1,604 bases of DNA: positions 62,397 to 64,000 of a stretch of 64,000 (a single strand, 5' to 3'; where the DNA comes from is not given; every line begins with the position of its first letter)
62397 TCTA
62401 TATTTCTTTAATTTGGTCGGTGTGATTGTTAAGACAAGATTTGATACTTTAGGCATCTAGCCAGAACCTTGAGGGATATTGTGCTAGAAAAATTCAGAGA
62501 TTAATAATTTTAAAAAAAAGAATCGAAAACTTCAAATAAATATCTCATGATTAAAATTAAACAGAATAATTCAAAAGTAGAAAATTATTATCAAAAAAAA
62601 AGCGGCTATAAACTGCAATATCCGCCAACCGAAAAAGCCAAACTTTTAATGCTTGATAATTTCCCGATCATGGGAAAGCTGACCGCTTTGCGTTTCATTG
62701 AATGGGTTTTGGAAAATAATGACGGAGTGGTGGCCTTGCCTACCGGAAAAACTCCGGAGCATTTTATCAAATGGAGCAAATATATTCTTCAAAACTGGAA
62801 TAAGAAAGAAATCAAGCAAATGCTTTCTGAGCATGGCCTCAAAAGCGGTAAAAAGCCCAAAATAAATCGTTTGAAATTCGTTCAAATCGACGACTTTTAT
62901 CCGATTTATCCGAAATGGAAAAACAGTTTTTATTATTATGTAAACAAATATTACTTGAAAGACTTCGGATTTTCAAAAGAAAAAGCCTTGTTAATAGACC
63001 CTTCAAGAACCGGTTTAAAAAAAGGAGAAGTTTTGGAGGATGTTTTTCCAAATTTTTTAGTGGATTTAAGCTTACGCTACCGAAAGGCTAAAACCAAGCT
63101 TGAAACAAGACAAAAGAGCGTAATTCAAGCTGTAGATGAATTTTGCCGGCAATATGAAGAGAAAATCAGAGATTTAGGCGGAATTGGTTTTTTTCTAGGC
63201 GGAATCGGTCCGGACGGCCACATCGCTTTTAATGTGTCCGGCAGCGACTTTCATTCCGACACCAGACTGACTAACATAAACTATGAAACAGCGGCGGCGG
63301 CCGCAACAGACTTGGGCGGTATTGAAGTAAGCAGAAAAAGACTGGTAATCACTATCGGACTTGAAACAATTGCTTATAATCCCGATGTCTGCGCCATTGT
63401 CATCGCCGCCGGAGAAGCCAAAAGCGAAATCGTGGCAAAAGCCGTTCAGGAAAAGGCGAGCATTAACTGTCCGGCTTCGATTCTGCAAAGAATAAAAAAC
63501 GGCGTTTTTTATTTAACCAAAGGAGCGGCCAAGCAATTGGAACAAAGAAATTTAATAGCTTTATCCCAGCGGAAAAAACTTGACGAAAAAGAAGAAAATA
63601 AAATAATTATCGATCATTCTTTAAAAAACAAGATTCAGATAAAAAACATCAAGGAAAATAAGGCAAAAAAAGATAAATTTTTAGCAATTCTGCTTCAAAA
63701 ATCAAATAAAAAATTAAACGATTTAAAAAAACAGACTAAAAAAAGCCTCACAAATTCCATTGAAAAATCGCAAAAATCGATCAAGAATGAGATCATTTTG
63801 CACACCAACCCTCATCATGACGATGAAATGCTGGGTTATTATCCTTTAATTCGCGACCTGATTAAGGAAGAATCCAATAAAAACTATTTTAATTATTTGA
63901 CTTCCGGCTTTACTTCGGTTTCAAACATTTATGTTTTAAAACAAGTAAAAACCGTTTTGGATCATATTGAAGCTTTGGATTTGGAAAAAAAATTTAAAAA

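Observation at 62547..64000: Long unlisted plus-strand gene: NagB-like deaminase domain fused to an LmbE/PIG-L-like deacetylase domain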

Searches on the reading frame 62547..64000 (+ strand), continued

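Call 71: search_protein_families(library=pfam, alignment_id=A3, max_evalue=0.00001)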
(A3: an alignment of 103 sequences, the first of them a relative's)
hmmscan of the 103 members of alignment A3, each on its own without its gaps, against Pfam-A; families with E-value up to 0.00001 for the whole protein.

A. member 1, L001:10753-11574:- (273 aa): 1 family
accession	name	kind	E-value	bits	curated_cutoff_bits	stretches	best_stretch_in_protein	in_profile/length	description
PF01925.25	TauE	-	3e-21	76.6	32.6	1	43-270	2-237/237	Sulfite exporter TauE/SafE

B. families by the number of members that match (of 103 scanned): 94 families (the first 25 are shown)
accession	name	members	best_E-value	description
PF18962.6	Por_Secre_tail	8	1.7e-11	Secretion system C-terminal sorting domain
PF00072.30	Response_reg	7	3.8e-31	Response regulator receiver domain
PF13517.12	FG-GAP_3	5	1.2e-15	FG-GAP-like repeat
PF01839.29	FG-GAP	5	1.3e-12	FG-GAP repeat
PF02113.21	Peptidase_S13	3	1.4e-107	D-Ala-D-Ala carboxypeptidase 3 (S13) family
PF00158.32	Sigma54_activat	3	2.4e-71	Sigma-54 interaction domain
PF25601.1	AAA_lid_14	3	2.6e-26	AAA+ ATPase lid domain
PF14532.12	Sigma54_activ_2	3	4e-21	Sigma-54 interaction domain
PF00704.34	Glyco_hydro_18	2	5.5e-69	Glycosyl hydrolases family 18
PF00480.26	ROK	2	8.9e-58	ROK family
PF08713.17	DNA_alkylation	2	2.3e-52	DNA alkylation repair enzyme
PF04041.19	Glyco_hydro_130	2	4.5e-49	beta-1,4-mannooligosaccharide phosphorylase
PF01408.29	GFO_IDH_MocA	2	2e-31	Oxidoreductase family, NAD-binding Rossmann fold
PF22725.1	GFO_IDH_MocA_C3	2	2.6e-25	GFO/IDH/MocA C-terminal domain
PF01208.23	URO-D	2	6.8e-22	Uroporphyrinogen decarboxylase (URO-D)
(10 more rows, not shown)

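Call 76: search_protein_families(library=ncbifam, proteins=[L083:3030-4178:+, L083:4185-5462:+, L083:5533-7851:+, L003:6698-8677:+], max_evalue=1e-10)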
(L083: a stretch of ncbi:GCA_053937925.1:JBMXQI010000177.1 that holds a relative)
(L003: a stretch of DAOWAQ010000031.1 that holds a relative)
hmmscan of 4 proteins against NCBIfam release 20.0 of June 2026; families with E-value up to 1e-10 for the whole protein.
L083:3030-4178:+ (383 aa): 5 families
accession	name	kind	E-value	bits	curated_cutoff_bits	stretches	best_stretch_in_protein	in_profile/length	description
NF047937.1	TransRegNagC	equivalog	4.9e-19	68.8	650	1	15-251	11-241/399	DNA-binding transcriptional regulator NagC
NF007251.0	PRK09698.1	equivalog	1.4e-15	57.4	253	1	82-251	4-167/304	allose kinase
NF049930.1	TransRegMlc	equivalog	2.5e-14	53.4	530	0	16-251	17-247/405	sugar metabolism global transcriptional regulator Mlc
TIGR00744.1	ROK_glcA_fam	subfamily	4.8e-14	52.4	260.35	1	87-252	1-160/318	ROK family glucokinase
NF009835.0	PRK13310.1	equivalog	7.7e-12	45.1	380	0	103-251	17-158/303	N-acetylglucosamine kinase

L083:4185-5462:+ (426 aa): 2 families
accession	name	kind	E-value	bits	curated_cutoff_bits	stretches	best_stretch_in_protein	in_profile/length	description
NF053763.1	ABCarbgalBndGanS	equivalog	1.6e-12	47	700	1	52-349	58-350/420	galactooligosaccharide ABC transporter substrate-binding protein GanS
NF007011.0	PRK09474.1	equivalog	3.4e-11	42.6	291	1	5-335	7-319/396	maltose/maltodextrin ABC transporter substrate-binding protein MalE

L083:5533-7851:+ (773 aa): 0 families

L003:6698-8677:+ (660 aa): 0 families

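Call 85: search_protein_families(library=pfam, proteins=[L003:3677-5830:+, L013:4581-6386:+, L013:2580-4451:+, L041:12900-14252:+, L042:6512-7834:+, L041:16178-18226:+, L027:5309-7099:+, L013:13703-15904:+, L041:486-4622:+, L003:8924-10711:+], max_evalue=0.00001)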
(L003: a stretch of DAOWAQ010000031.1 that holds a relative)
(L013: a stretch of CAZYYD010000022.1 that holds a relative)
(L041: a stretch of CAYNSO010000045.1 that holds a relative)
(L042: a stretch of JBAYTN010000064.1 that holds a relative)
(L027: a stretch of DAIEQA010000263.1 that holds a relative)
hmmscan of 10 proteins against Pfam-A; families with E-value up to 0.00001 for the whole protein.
L003:3677-5830:+ (718 aa): 5 families
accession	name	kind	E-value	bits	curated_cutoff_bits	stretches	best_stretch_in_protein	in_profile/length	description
PF13549.11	ATP-grasp_5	-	6.6e-77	258.2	27.6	1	497-718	2-221/221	ATP-grasp domain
PF13607.11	Succ_CoA_lig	-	1.7e-55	187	27.4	1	171-309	1-137/138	Succinyl-CoA ligase like flavodoxin domain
PF13380.12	CoA_binding_2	-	9.7e-17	61.9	22.8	1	28-153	2-115/116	CoA binding domain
PF19045.5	Ligase_CoA_2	-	2.6e-12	47.5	23.7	1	322-453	2-138/162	Ligase-CoA domain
PF02629.25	CoA_binding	-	8.4e-10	39.7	22.3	1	27-117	4-97/97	CoA binding domain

L013:4581-6386:+ (602 aa): 1 family
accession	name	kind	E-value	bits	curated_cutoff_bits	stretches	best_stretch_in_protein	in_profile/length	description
PF00474.23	SSF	-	1.4e-24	87.2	22.8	1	36-449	1-396/406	Sodium:solute symporter family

L013:2580-4451:+ (624 aa): 2 families
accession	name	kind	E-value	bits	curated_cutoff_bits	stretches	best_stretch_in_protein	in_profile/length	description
PF00933.27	Glyco_hydro_3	-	1.8e-79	267.9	27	1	53-375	1-316/316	Glycosyl hydrolase family 3 N terminal domain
PF01915.27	Glyco_hydro_3_C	-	8.3e-40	137.3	31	1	411-612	1-198/200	Glycosyl hydrolase family 3 C-terminal domain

L041:12900-14252:+ (451 aa): 2 families
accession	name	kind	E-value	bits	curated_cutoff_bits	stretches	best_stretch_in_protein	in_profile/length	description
PF00704.34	Glyco_hydro_18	-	5.9e-70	236.9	29.6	1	31-338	2-317/317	Glycosyl hydrolases family 18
PF18962.6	Por_Secre_tail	-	3e-10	40.7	27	1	373-446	2-72/75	Secretion system C-terminal sorting domain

L042:6512-7834:+ (441 aa): 1 family
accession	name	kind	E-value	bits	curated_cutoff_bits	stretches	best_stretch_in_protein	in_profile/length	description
PF07690.21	MFS_1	-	2.3e-20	73.2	33.4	1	23-391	2-333/347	Major Facilitator Superfamily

L041:16178-18226:+ (683 aa): 3 families
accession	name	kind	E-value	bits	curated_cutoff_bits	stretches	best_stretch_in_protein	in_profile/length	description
PF00728.28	Glyco_hydro_20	-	1.6e-99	334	22.3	1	167-477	1-347/348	Glycosyl hydrolase family 20, catalytic domain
PF02838.20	Glyco_hydro_20b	-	1.1e-09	39.6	26.1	1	30-163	2-123/124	Glycosyl hydrolase family 20, domain 2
PF14845.11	Glycohydro_20b2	-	4.5e-09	37.5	27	1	109-146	92-130/130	beta-acetyl hexosaminidase like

L027:5309-7099:+ (597 aa): 5 families
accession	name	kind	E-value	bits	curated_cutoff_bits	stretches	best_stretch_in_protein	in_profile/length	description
PF01301.25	Glyco_hydro_35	-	1.3e-107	360.5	27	1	30-345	1-318/319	Glycosyl hydrolases family 35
PF21317.3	BetaGal_ABD_1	-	8.1e-29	100.3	27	1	386-496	1-112/113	Beta-galactosidase, first all-beta domain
PF21467.3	BetaGal_gal-bd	-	6.7e-25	87.4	27.3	1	519-575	3-62/62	Beta-galactosidase, galactose-binding domain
PF02449.21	Glyco_hydro_42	-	1.2e-07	31.9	21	1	46-195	3-152/376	Beta-galactosidase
PF13364.12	BetaGal_ABD2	-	3.9e-06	28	23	0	513-579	32-104/112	Beta-galactosidase second all-beta domain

L013:13703-15904:+ (734 aa): 1 family
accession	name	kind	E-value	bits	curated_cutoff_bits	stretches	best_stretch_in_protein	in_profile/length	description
PF18962.6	Por_Secre_tail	-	6.6e-08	33.2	27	1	656-729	2-72/75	Secretion system C-terminal sorting domain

L041:486-4622:+ (1379 aa): 10 families
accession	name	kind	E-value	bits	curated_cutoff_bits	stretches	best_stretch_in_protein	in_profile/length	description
PF13426.13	PAS_9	-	3.1e-50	169.2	27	3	532-634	1-103/103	PAS domain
PF08447.18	PAS_3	-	1.8e-41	140.7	25.6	2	794-883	2-89/89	PAS fold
PF00989.32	PAS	-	1.2e-37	128.8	22.6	2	648-756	2-113/113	PAS fold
PF13188.13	PAS_8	-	2.7e-33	113.2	21.8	1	524-582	3-53/65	PAS domain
PF08448.16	PAS_4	-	1.6e-20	73.8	23.1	0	937-1012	35-110/110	PAS fold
PF02518.31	HATPase_c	-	8e-19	68.6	26.4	1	1270-1377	3-108/111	Histidine kinase-, DNA gyrase B-, and HSP90-like ATPase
PF00512.31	HisKA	-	2.7e-08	34.2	26.9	1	1155-1224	2-65/66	His Kinase A (phospho-acceptor) domain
PF14598.12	PAS_11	-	2.8e-08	34.1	25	0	818-889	37-107/109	PAS domain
PF01590.32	GAF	-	7e-08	33.5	22.4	1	371-502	8-127/133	GAF domain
PF18095.7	PAS_12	-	1.5e-06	28.3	22.6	0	106-189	65-137/153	UPF0242 C-terminal PAS-like domain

L003:8924-10711:+ (596 aa): 19 families
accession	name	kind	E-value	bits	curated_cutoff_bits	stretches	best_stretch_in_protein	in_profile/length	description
PF07719.23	TPR_2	-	2.6e-46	152.3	27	1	280-312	2-34/34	Tetratricopeptide repeat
PF00515.34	TPR_1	-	6.5e-44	146.5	27.8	4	280-312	2-34/34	Tetratricopeptide repeat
PF13431.12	TPR_17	-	1.1e-39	131.7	24.4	0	199-231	1-33/34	Tetratricopeptide repeat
PF13414.12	TPR_11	-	3.4e-34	116.7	26.8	0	291-322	6-37/42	TPR repeat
PF14559.12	TPR_19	-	4.4e-34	117.1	25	1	325-382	3-60/68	Tetratricopeptide repeat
PF13181.12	TPR_8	-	2.2e-32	108.9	25.7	1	280-312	2-34/34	Tetratricopeptide repeat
PF13428.12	TPR_14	-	5.4e-27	92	23.5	0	284-321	6-43/44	Tetratricopeptide repeat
PF13432.12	TPR_16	-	6.8e-23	81.2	32.7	0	215-278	1-64/65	Tetratricopeptide repeat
PF13424.12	TPR_12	-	6.6e-21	74.7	30.1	0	450-511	4-74/77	Tetratricopeptide repeat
PF13174.12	TPR_6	-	1.5e-19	69.6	26.3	0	212-243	1-32/33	Tetratricopeptide repeat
PF23914.1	TPR_CcmH_CycH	-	1.6e-16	61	42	1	273-376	44-150/158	Cytochrome c-type biogenesis protein H TPR domain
PF12895.13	ANAPC3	-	1.8e-16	60.6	27.2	0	428-506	3-80/82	Anaphase-promoting complex, cyclosome, subunit 3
PF13371.12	TPR_9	-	4.3e-14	52.7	35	0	254-313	4-63/73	Tetratricopeptide repeat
PF14561.12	TPR_20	-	9.6e-14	51.9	25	0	437-506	11-82/90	Tetratricopeptide repeat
PF24575.1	TPR_Slam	-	4.1e-13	50.1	35.2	0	442-514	9-79/104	Surface lipoprotein assembly modifier, N-terminal TPR repeats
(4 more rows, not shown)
